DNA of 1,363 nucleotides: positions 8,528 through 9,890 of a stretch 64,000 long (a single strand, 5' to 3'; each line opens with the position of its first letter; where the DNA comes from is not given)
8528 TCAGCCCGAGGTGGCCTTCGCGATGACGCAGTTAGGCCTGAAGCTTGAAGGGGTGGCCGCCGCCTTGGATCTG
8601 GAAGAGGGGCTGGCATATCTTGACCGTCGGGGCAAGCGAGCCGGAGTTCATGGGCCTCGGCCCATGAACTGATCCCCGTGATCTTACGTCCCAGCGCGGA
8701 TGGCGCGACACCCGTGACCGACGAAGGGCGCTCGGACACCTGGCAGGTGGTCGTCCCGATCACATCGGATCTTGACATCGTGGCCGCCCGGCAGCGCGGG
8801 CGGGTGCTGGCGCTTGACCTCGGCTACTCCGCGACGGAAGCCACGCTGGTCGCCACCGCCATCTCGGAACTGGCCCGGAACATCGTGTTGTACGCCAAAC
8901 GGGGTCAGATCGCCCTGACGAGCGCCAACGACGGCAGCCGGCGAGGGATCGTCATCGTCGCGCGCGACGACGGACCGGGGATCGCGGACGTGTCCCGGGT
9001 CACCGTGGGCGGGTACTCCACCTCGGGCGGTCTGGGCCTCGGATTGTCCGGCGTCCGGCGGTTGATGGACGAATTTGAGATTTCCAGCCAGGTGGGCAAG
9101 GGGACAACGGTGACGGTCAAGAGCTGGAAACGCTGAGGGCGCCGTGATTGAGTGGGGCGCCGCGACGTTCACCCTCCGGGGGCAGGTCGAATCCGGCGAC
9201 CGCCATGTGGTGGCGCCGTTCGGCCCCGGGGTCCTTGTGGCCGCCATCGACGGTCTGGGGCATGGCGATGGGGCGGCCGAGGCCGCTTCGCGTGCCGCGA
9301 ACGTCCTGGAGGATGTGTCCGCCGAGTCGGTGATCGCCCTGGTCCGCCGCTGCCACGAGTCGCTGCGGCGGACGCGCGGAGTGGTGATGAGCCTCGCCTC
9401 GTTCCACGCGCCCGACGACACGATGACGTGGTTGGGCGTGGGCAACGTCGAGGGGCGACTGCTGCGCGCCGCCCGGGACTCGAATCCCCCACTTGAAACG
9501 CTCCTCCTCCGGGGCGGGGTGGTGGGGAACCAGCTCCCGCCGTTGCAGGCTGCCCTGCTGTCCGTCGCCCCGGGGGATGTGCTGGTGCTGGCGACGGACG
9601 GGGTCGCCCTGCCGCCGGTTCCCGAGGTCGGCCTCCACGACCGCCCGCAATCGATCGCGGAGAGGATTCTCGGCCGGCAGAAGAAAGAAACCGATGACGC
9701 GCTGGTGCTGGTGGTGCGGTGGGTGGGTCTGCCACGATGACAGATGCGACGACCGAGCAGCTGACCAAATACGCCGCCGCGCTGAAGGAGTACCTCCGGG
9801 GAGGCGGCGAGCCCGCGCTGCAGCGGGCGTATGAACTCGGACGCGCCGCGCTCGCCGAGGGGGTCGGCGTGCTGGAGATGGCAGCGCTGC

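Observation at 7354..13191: Stressosome (RsbR-RsbS-RsbT-RsbX) wired to a histidine kinase with an RsbU-N-like domain and three response regulators instead of a SigB partner-switch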

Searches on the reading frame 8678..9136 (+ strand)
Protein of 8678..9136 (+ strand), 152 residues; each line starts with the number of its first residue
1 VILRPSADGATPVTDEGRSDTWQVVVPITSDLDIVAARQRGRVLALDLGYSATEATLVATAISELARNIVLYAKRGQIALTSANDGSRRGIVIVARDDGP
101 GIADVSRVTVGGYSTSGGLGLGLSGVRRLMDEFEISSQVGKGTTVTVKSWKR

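Call 3: search_protein_families(library=pfam, proteins=[window:8678-9136:+], max_evalue=0.01)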
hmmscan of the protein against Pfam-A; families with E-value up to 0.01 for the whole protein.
window:8678-9136:+ (152 aa): 2 families
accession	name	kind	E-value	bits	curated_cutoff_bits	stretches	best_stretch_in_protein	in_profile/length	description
PF02518.31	HATPase_c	-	7.1e-12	46.2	26.4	1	57-148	5-106/111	Histidine kinase-, DNA gyrase B-, and HSP90-like ATPase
PF13581.12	HATPase_c_2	-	7.9e-10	39.3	27.4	1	37-147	11-125/127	Histidine kinase-like ATPase domain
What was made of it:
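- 8714..9136 (+): rsbT: GHKL serine kinase / switch protein (an alternative GTG start lies at 8678). HATPase_c 46.2 and HATPase_c_2 39.3 bits (call 3).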

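Call 4: search_protein_families(library=ncbifam, proteins=[window:8678-9136:+], max_evalue=0.01)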
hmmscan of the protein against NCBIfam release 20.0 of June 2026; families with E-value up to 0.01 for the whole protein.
window:8678-9136:+ (152 aa): 10 families
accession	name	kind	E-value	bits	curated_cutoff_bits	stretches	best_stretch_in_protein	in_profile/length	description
TIGR01925.2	spIIAB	equivalog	2.1e-12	47.1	135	1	42-148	22-133/137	anti-sigma F factor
NF041045.1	RsbA_anti_sig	subfamily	2.2e-07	30.4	210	1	30-147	187-300/303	anti-sigma factor RsbA family regulatory protein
TIGR02966.1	phoR_proteo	equivalog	1.1e-05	24.6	334.2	1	55-147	227-331/333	phosphate regulon sensor histidine kinase PhoR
NF046044.1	PnpS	equivalog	0.00028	20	400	1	58-148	286-388/390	two-component system histidine kinase PnpS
NF007004.0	PRK09467.1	equivalog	0.00034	19.5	415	1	38-136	311-417/440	two-component system sensor histidine kinase EnvZ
NF041945.1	LuxN_Vibrio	equivalog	0.00058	18.1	1550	1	55-133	576-659/839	quorum-sensing autoinducer 1 sensor kinase/phosphatase LuxN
NF041832.1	near_NosP_CTERM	subfamily_domain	0.00069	18.8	400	1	53-147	116-221/370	NahK/ErcS family hybrid sensor histidine kinase/response regulator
NF045903.1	CuHisKinLciSLeg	equivalog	0.00086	18.8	700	1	56-147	250-354/357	copper-responsive two-component system sensor histidine kinase LciS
NF008025.0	PRK10755.1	equivalog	0.0017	17.1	314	1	23-130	216-330/362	two-component system sensor histidine kinase PmrB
NF007898.0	PRK10604.1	equivalog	0.0053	16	478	0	50-134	312-402/433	two-component system sensor histidine kinase RstB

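Call 60: search_solved_structures(query=window:8714-9136:+, show_alignments=2, max_evalue=0.00001)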
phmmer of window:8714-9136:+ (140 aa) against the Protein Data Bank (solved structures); distinct sequences matched with E-value up to 0.00001: 4.
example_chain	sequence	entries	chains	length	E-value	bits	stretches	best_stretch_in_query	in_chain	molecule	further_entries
1th8_A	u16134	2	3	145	4.3e-06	29.8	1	36-136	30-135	Anti-sigma F factor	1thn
1til_A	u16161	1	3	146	4.4e-06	29.8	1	36-136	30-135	Anti-sigma F factor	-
1l0o_A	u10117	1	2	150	4.7e-06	29.7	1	36-136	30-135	Anti-sigma F factor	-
1tid_A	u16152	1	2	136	4.8e-06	29.7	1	35-136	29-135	Anti-sigma F factor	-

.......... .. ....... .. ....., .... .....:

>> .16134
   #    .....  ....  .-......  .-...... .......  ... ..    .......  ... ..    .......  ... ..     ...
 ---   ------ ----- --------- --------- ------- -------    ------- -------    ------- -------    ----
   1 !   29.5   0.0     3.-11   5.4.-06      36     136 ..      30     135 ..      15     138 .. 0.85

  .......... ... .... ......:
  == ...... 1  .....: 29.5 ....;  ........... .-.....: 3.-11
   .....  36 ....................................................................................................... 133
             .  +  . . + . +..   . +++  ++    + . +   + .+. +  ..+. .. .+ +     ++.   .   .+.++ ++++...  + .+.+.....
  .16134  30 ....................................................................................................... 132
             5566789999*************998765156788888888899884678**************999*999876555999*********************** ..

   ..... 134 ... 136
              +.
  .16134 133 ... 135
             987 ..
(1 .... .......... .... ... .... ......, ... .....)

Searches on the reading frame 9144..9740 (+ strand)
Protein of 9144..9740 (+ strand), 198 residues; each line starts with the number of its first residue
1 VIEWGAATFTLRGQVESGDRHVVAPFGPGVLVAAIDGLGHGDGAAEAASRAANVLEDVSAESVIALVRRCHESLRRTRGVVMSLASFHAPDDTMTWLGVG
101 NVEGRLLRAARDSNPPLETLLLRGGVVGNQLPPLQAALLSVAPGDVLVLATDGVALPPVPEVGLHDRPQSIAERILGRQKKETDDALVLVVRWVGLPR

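Call 3: search_protein_families(library=pfam, proteins=[window:9144-9740:+], max_evalue=0.01)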
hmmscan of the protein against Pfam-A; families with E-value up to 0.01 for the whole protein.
window:9144-9740:+ (198 aa): 1 family
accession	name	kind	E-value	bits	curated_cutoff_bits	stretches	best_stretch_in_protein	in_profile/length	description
PF07228.17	SpoIIE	-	1.5e-09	38.5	25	1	30-178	5-171/192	Stage II sporulation protein E (SpoIIE)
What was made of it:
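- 9144..9740 (+): rsbX: single-domain PP2C feedback phosphatase. SpoIIE/PP2C 38.5 bits (call 3).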

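Call 4: search_protein_families(library=ncbifam, proteins=[window:9144-9740:+], max_evalue=0.01)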
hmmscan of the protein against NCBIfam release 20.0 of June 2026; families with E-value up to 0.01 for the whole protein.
window:9144-9740:+ (198 aa): 1 family
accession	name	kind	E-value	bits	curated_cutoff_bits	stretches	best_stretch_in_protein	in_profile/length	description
TIGR02865.1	spore_II_E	equivalog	0.008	14.3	490.8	0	5-58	555-609/764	stage II sporulation protein E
